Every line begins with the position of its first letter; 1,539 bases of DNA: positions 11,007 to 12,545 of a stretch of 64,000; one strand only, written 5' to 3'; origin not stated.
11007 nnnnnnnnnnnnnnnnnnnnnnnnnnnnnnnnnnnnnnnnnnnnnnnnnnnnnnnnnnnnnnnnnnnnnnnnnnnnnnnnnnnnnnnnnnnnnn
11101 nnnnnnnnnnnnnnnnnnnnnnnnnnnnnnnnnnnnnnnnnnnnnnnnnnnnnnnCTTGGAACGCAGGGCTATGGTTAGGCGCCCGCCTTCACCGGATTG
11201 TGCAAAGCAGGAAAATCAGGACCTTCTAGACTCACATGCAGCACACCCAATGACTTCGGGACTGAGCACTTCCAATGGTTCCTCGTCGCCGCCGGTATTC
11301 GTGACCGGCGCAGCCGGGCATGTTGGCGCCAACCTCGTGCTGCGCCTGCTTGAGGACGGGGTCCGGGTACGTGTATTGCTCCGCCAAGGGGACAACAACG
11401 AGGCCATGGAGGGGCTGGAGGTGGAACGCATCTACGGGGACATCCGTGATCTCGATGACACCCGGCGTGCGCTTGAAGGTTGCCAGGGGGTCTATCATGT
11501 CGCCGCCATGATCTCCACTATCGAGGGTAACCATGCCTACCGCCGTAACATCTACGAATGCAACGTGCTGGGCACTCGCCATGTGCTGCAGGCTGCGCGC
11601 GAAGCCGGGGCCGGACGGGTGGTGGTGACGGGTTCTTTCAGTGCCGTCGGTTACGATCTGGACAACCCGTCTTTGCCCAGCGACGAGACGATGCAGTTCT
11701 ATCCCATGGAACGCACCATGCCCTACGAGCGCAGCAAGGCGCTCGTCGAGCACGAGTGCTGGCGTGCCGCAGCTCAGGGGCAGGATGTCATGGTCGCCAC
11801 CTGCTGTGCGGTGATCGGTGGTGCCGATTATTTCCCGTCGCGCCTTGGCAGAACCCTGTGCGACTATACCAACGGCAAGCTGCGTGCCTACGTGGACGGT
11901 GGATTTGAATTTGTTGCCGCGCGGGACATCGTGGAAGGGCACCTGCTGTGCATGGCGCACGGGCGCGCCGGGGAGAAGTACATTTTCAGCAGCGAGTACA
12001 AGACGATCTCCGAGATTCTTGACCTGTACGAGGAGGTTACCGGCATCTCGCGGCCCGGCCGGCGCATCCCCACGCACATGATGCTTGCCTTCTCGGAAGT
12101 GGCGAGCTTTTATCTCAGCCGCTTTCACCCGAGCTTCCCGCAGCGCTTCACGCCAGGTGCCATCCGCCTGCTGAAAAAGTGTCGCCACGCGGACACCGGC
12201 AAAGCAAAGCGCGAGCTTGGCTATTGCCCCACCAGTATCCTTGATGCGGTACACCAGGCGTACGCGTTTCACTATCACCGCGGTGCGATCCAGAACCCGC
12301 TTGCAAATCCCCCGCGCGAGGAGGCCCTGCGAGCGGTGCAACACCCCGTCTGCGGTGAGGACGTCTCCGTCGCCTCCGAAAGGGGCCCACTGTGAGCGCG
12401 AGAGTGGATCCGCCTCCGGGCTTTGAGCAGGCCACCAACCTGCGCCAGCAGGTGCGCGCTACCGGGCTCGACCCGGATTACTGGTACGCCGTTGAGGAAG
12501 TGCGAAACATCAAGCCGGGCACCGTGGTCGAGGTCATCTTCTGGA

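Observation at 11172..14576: Bacterial-type C-4 demethylation pair (Rieske oxygenase plus SDR) and ERG24-like reductase chained by overlapping start and stop codons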

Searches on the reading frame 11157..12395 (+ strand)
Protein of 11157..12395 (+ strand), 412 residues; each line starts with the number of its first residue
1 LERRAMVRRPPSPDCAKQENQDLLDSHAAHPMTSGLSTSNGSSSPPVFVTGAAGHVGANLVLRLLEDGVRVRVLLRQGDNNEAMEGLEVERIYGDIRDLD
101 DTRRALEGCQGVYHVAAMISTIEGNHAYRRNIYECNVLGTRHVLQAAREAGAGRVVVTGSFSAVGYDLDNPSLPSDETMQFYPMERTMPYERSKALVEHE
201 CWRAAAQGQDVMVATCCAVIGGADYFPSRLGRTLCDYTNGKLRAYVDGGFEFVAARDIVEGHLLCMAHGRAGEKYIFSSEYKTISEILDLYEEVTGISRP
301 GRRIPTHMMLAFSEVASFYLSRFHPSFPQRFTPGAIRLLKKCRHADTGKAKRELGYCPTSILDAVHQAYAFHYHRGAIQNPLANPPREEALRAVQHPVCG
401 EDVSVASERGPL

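Call 3: search_protein_families(library=pfam, proteins=[window:11157-12395:+])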
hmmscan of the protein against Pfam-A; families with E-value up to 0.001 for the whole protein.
window:11157-12395:+ (412 aa): 9 families
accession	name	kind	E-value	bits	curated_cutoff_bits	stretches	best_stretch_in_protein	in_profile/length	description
PF01370.27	Epimerase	-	2.6e-34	119.1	20.9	1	47-274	1-236/240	NAD dependent epimerase/dehydratase family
PF01073.25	3Beta_HSD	-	2e-20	73.4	22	1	49-217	2-175/280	3-beta hydroxysteroid dehydrogenase/isomerase family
PF16363.11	GDP_Man_Dehyd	-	8e-19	68.7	27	1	48-362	1-325/332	GDP-mannose 4,6 dehydratase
PF13460.12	NAD_binding_10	-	6.3e-14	52.7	27.2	1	51-168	1-105/184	NAD(P)H-binding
PF07993.18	NAD_binding_4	-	6.1e-11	42.4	20.1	1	101-221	81-209/258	Male sterility protein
PF02719.21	Polysacc_synt_2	-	1.5e-08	34.6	20.2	1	47-159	1-127/293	Polysaccharide biosynthesis protein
PF05368.20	NmrA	-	1.8e-07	31.5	27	1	47-156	5-103/298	NmrA-like family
PF00106.31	adh_short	-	0.00018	21.5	26.6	1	47-162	3-138/195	short chain dehydrogenase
PF04321.23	RmlD_sub_bind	-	0.00029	20.4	27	1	47-153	3-95/287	RmlD substrate binding domain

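Call 10: search_protein_families(library=ncbifam, proteins=[window:11157-12395:+])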
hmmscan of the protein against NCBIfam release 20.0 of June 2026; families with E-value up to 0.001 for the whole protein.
window:11157-12395:+ (412 aa): 25 families
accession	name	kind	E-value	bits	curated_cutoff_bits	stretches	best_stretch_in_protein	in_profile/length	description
NF052578.1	StrlDmthSdmBMthl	equivalog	5.7e-89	299.1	600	1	48-377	4-327/328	sterol demethylase protein SdmB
TIGR03466.1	HpnA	hypoth_equivalog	3.3e-67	226.7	367.65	1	47-375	3-324/327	hopanoid-associated sugar epimerase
NF042422.1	oxyalk_red_OleD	equivalog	7e-21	74.9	580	1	47-360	3-315/329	2-alkyl-3-oxoalkanoate reductase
NF042423.1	oxyalk_red_Shew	equivalog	3.7e-18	65.7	580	1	47-358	11-320/331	2-alkyl-3-oxoalkanoate reductase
TIGR04180.1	EDH_00030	hypoth_equivalog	3.3e-17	62.5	475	1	47-194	1-149/297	NAD-dependent 4,6-dehydratase LegB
NF041293.1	G6PDh_Azf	equivalog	2.9e-11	43.3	400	1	46-165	4-120/252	NAD-dependent glucose-6-phosphate dehydrogenase Azf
TIGR01746.1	Thioester-redct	subfamily_domain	3.8e-11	42.8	213.35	1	104-221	85-197/371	thioester reductase domain-containing protein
TIGR01179.1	galE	equivalog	8.4e-11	41.3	262.3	1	47-199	2-154/332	UDP-glucose 4-epimerase GalE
TIGR01181.1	dTDP_gluc_dehyt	equivalog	2.3e-09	36.8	365.1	1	47-282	2-247/321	dTDP-glucose 4,6-dehydratase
TIGR02622.1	CDP_4_6_dhtase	equivalog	4.1e-09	36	278.45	1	47-230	7-202/352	CDP-glucose 4,6-dehydratase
NF043036.1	ErythonDh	equivalog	1.1e-08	34.7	325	1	47-169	3-134/321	D-erythronate dehydrogenase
NF050030.1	thlkprotThyD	equivalog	1.8e-08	33.9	400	1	47-166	3-126/305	thylakoid membrane protein ThyD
NF004520.0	PRK05865.1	equivalog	3e-08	32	1509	1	47-162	3-105/854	sugar epimerase family protein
NF007956.0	PRK10675.1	subfamily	1.2e-07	31.2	394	1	47-199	3-158/338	UDP-glucose 4-epimerase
TIGR02197.1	heptose_epim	equivalog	8e-07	28.5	274.6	1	48-165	2-119/316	ADP-glyceromanno-heptose 6-epimerase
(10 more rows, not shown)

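Call 31: search_solved_structures(query=window:11157-12395:+, max_evalue=1e-10)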
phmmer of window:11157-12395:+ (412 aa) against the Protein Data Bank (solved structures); distinct sequences matched with E-value up to 1e-10: 13.
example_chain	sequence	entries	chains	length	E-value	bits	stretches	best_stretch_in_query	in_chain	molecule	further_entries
3wj7_A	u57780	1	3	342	2.5e-39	138.6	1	44-376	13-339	Putative oxidoreductase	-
5tqm_A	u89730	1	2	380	3.7e-20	75.4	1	42-278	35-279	Cinnamoyl-CoA Reductase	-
4r1s_A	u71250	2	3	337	9.2e-17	64.3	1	43-282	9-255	cinnamoyl CoA reductase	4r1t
4r1u_A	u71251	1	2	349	1.5e-15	60.3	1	39-280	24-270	Cinnamoyl CoA reductase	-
1r6d_A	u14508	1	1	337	1.5e-14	57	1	48-278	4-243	TDP-glucose-4,6-dehydratase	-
1r66_A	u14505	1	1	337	1.8e-14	56.7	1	48-278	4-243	TDP-glucose-4,6-dehydratase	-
9m3k_A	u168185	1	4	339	1.3e-13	53.9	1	42-292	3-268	ketoreductase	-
8rdg_A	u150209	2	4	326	2.4e-13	53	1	47-194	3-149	SDR family NAD(P)-dependent oxidoreductase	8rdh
8rdi_A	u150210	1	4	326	4.4e-13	52.1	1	47-176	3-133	SDR family NAD(P)-dependent oxidoreductase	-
2pk3_A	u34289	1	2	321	6.5e-13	51.6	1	45-296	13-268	GDP-6-deoxy-D-lyxo-4-hexulose reductase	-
2c29_D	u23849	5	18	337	5e-12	48.7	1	41-290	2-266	DIHYDROFLAVONOL 4-REDUCTASE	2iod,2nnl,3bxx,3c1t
8fem_A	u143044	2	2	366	1e-11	47.7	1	41-290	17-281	Dihydroflavonol 4-Reductase | Panicum virgatum Dihydroflavonol 4-Reductase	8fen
2x4g_A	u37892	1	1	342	6.4e-11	45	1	49-364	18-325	NUCLEOSIDE-DIPHOSPHATE-SUGAR EPIMERASE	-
